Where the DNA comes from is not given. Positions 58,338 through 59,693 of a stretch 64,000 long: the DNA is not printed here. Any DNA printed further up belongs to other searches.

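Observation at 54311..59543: AmmeMemoRadiSam trio extended into a six-gene overlapping operon with oxidoreductase, nucleotidyltransferase and crotonase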

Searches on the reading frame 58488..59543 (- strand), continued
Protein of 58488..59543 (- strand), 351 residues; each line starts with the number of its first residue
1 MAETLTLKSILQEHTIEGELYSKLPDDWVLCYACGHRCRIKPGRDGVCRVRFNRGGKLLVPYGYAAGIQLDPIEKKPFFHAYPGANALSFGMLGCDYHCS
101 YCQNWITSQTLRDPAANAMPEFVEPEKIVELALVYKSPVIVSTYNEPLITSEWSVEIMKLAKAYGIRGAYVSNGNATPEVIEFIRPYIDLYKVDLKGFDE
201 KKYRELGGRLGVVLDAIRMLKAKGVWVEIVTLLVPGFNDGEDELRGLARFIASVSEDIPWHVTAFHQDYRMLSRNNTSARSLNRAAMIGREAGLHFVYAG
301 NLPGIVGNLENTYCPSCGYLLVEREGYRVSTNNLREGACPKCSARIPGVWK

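Call 40: search_protein_families(library=pfam, max_evalue=0.000001, proteins=[L156:5261-6634:+, L156:6618-7454:+, L156:9706-10926:+, L156:10923-11948:+, L097:11802-12281:+, L097:12333-13811:+, L097:13848-14666:+, L117:9769-11115:+, L121:2788-4314:+, L097:5984-7345:-])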
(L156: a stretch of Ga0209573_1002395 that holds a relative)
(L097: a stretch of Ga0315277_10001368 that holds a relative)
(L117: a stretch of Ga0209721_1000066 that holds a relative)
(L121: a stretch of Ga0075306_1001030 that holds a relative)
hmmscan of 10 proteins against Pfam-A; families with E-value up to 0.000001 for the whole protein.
L156:5261-6634:+ (457 aa): 1 family
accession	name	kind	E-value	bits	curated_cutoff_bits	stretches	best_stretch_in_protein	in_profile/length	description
PF01212.27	Beta_elim_lyase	-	6.8e-80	268.9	27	1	46-421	1-286/288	Beta-eliminating lyase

L156:6618-7454:+ (278 aa): 1 family
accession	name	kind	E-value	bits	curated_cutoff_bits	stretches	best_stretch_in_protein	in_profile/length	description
PF16248.10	DUF4905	-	8.4e-20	70.9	29.6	1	28-107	4-83/83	Domain of unknown function (DUF4905)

L156:9706-10926:+ (406 aa): 4 families
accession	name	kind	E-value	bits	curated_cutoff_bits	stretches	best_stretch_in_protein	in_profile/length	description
PF00534.26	Glycos_transf_1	-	2.2e-15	57.1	26.4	1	227-378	22-170/172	Glycosyl transferases group 1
PF13692.12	Glyco_trans_1_4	-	5.6e-10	40.1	27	1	227-366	8-142/142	Glycosyl transferases group 1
PF13439.12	Glyco_transf_4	-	2.2e-09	38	28.5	1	25-193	7-159/170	Glycosyltransferase Family 4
PF13524.12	Glyco_trans_1_2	-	2.9e-07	31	25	1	251-383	13-131/144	Glycosyl transferase-like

L156:10923-11948:+ (341 aa): 3 families
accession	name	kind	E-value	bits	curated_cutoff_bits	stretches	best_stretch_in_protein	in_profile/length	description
PF00534.26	Glycos_transf_1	-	8.8e-23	81.1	26.4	1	168-314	9-159/172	Glycosyl transferases group 1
PF13692.12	Glyco_trans_1_4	-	1.1e-19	71.5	27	1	176-312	3-141/142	Glycosyl transferases group 1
PF20706.3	GT4-conflict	-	4.6e-07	29.6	26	1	119-286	141-320/385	Family 4 Glycosyltransferase in conflict systems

L097:11802-12281:+ (159 aa): 0 families

L097:12333-13811:+ (492 aa): 2 families
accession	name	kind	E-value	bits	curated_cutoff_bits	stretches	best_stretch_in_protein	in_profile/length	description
PF03129.25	HGTP_anticodon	-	8.2e-19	68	21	1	399-486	1-91/94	Anticodon binding domain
PF00587.30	tRNA-synt_2b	-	4.1e-15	56.7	29.3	1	190-367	8-175/179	tRNA synthetase class II core domain (G, H, P, S and T)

L097:13848-14666:+ (272 aa): 1 family
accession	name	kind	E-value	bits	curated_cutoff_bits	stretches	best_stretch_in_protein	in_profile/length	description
PF00041.27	fn3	-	3.3e-07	30.9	25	1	35-113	2-75/84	Fibronectin type III domain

L117:9769-11115:+ (448 aa): 2 families
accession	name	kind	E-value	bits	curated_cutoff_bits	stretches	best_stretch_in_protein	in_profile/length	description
PF03129.25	HGTP_anticodon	-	4.1e-19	69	21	1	354-443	1-93/94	Anticodon binding domain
PF00587.30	tRNA-synt_2b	-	1.7e-11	44.9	29.3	1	151-321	9-170/179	tRNA synthetase class II core domain (G, H, P, S and T)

L121:2788-4314:+ (508 aa): 2 families
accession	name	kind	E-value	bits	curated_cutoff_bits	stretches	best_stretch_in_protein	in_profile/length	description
PF03129.25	HGTP_anticodon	-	5.1e-21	75.1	21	1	415-502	1-91/94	Anticodon binding domain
PF00587.30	tRNA-synt_2b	-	1.3e-12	48.6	29.3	1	212-388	9-175/179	tRNA synthetase class II core domain (G, H, P, S and T)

L097:5984-7345:- (453 aa): 4 families
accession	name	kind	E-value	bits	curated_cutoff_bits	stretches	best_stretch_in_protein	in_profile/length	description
PF02878.22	PGM_PMM_I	-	7.2e-34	116.9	22.5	1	11-135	7-136/138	Phosphoglucomutase/phosphomannomutase, alpha/beta/alpha domain I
PF02879.22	PGM_PMM_II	-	8.8e-25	87.7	29.3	1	157-256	4-103/103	Phosphoglucomutase/phosphomannomutase, alpha/beta/alpha domain II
PF02880.22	PGM_PMM_III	-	7.5e-21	74.8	20.7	1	266-369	7-111/115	Phosphoglucomutase/phosphomannomutase, alpha/beta/alpha domain III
PF00408.26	PGM_PMM_IV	-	7.4e-10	39.2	23.1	1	399-448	21-65/68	Phosphoglucomutase/phosphomannomutase, C-terminal domain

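Call 53: search_protein_families(library=ncbifam, max_evalue=1e-10, proteins=[L097:12333-13811:+, L117:9769-11115:+, L097:8815-9939:+, L156:8837-9709:+, L097:9936-11000:+, L097:11017-11805:+])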
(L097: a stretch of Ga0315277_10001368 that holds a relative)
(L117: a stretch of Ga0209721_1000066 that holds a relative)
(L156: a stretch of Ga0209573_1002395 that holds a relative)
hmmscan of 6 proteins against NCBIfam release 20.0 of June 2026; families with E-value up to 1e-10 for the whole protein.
L097:12333-13811:+ (492 aa): 3 families
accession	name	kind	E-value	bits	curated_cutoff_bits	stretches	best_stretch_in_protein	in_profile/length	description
NF003211.1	PRK04173.1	equivalog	4.1e-201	668.7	312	1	14-486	2-454/454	glycine--tRNA ligase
TIGR00389.1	glyS_dimeric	equivalog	1.1e-156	522.7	243.3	3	14-272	4-237/565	glycine--tRNA ligase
NF011484.0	PRK14894.1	equivalog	5.4e-143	477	1050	3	159-374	106-336/539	glycine--tRNA ligase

L117:9769-11115:+ (448 aa): 8 families
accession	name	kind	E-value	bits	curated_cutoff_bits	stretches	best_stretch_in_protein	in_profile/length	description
NF003211.1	PRK04173.1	equivalog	1.2e-198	660.6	312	1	10-440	2-453/454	glycine--tRNA ligase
TIGR00389.1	glyS_dimeric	equivalog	9.5e-162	539.4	243.3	3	8-232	2-237/565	glycine--tRNA ligase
NF011484.0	PRK14894.1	equivalog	1.9e-145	485.1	1050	2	8-337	5-339/539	glycine--tRNA ligase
NF008979.1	PRK12325.1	exception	3e-13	49.4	550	0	292-437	292-432/437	proline--tRNA ligase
NF006625.0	PRK09194.1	equivalog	4.6e-13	48.9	558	0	292-438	415-555/559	proline--tRNA ligase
TIGR00418.1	thrS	equivalog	7.8e-13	48.2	383.65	0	297-438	428-558/565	threonine--tRNA ligase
TIGR00409.1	proS_fam_II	equivalog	1.4e-11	44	306.7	0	349-443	470-567/568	proline--tRNA ligase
TIGR00408.1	proS_fam_I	equivalog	1.9e-11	43.6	437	0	299-447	238-383/475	proline--tRNA ligase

L097:8815-9939:+ (374 aa): 0 families

L156:8837-9709:+ (290 aa): 0 families

L097:9936-11000:+ (354 aa): 23 families
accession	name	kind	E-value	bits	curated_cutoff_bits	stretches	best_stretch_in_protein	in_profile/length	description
TIGR01208.1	rmlA_long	equivalog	2.7e-136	454.1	320.25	1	2-352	1-352/353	glucose-1-phosphate thymidylyltransferase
TIGR03992.1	Arch_glmU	subfamily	8.1e-74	248.8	292.1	1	1-330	1-326/393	bifunctional sugar-1-phosphate nucleotidylyltransferase/acetyltransferase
NF041173.1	Sug_nt_acttase_Thmprot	equivalog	5.5e-57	193.5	600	1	1-330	1-326/405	bifunctional sugar-1-phosphate nucleotidylyltransferase/acetyltransferase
TIGR01207.1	rmlA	equivalog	1.2e-51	175.5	360.65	1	2-233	1-236/286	glucose-1-phosphate thymidylyltransferase RfbA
NF012024.0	PRK15480.1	equivalog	4.3e-46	157.3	588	1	2-234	5-241/292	glucose-1-phosphate thymidylyltransferase RfbA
NF041313.1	UDPGP_AglF_Halo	equivalog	4.9e-45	153.8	400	1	1-232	1-233/234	UTP--glucose-1-phosphate uridylyltransferase AglF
NF052502.1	man1P_GTase_Rv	exception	5e-37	127.6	440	1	2-332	2-325/352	mannose-1-phosphate guanylyltransferase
TIGR01099.1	galU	equivalog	6e-33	114.5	326.8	2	72-229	94-261/261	UTP--glucose-1-phosphate uridylyltransferase GalU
NF003670.0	PRK05293.1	equivalog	2.6e-24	85.9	470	1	3-239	7-264/382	glucose-1-phosphate adenylyltransferase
NF045761.1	NAMPUrTaseMurU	equivalog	2.2e-23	83.3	250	1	1-230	1-224/226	N-acetylmuramate alpha-1-phosphate uridylyltransferase MurU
TIGR01173.1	glmU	equivalog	5.5e-18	65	366.85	1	2-209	2-210/452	bifunctional UDP-N-acetylglucosamine diphosphorylase/glucosamine-1-phosphate N-acetyltransferase GlmU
NF010937.0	PRK14357.1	equivalog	2.3e-17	63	658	1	1-332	1-334/448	bifunctional UDP-N-acetylglucosamine diphosphorylase/glucosamine-1-phosphate N-acetyltransferase GlmU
NF007516.0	PRK10122.1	equivalog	4.5e-16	58.8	534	0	1-61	4-64/297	UTP--glucose-1-phosphate uridylyltransferase GalF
TIGR02091.1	glgC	equivalog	5.5e-16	58.6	424.9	1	3-334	3-359/364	glucose-1-phosphate adenylyltransferase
TIGR01105.1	galF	equivalog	5.3e-15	55.3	659.2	0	1-61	4-64/297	GalU regulator GalF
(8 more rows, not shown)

L097:11017-11805:+ (262 aa): 71 families (the best 25 are shown)
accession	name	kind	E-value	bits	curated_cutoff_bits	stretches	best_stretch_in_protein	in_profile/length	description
NF004475.0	PRK05809.1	subfamily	2.6e-88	295.9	394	1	5-261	3-259/260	short-chain-enoyl-CoA hydratase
NF004517.0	PRK05862.1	equivalog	1.2e-76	257.6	396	1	5-260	3-255/257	enoyl-CoA hydratase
NF005803.0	PRK07658.1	equivalog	3e-72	243.1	313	1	8-262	4-257/257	enoyl-CoA hydratase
NF051848.1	EnCoAHydtEchA19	equivalog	3.1e-71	239.9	400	1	8-262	2-258/258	enoyl-CoA hydratase EchA19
NF005802.0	PRK07657.1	equivalog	1.5e-70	237.7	363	1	8-262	5-260/260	enoyl-CoA hydratase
NF004634.0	PRK05980.1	equivalog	1.1e-69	234.7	375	1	6-260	3-261/263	crotonase/enoyl-CoA hydratase family protein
NF007239.0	PRK09674.1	equivalog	4.8e-67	226.1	371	1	6-262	4-257/257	2,3-dehydroadipyl-CoA hydratase PaaF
NF006007.0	PRK08138.1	subfamily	1.7e-64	217.7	355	1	9-262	10-261/261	enoyl-CoA hydratase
NF004781.0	PRK06127.1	subfamily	9.4e-64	215.6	291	1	6-262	11-269/269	enoyl-CoA hydratase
NF042430.2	EnCoAhydt_DpgD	equivalog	4e-59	200.2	400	1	11-261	2-257/258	enoyl-CoA-hydratase DpgD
NF006566.0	PRK09076.1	subfamily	1e-57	195.7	286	1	7-259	6-257/260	enoyl-CoA hydratase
NF004796.0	PRK06144.1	subfamily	1.2e-56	192.2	272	1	6-262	8-262/262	enoyl-CoA hydratase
NF005073.0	PRK06495.1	subfamily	1.4e-54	185.1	296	1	7-262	5-257/257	enoyl-CoA hydratase/isomerase family protein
NF006100.0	PRK08252.1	subfamily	7.5e-54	183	282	1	6-262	3-254/254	crotonase/enoyl-CoA hydratase family protein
NF004840.0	PRK06190.1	equivalog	1.4e-53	182.1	253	1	7-241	5-238/260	enoyl-CoA hydratase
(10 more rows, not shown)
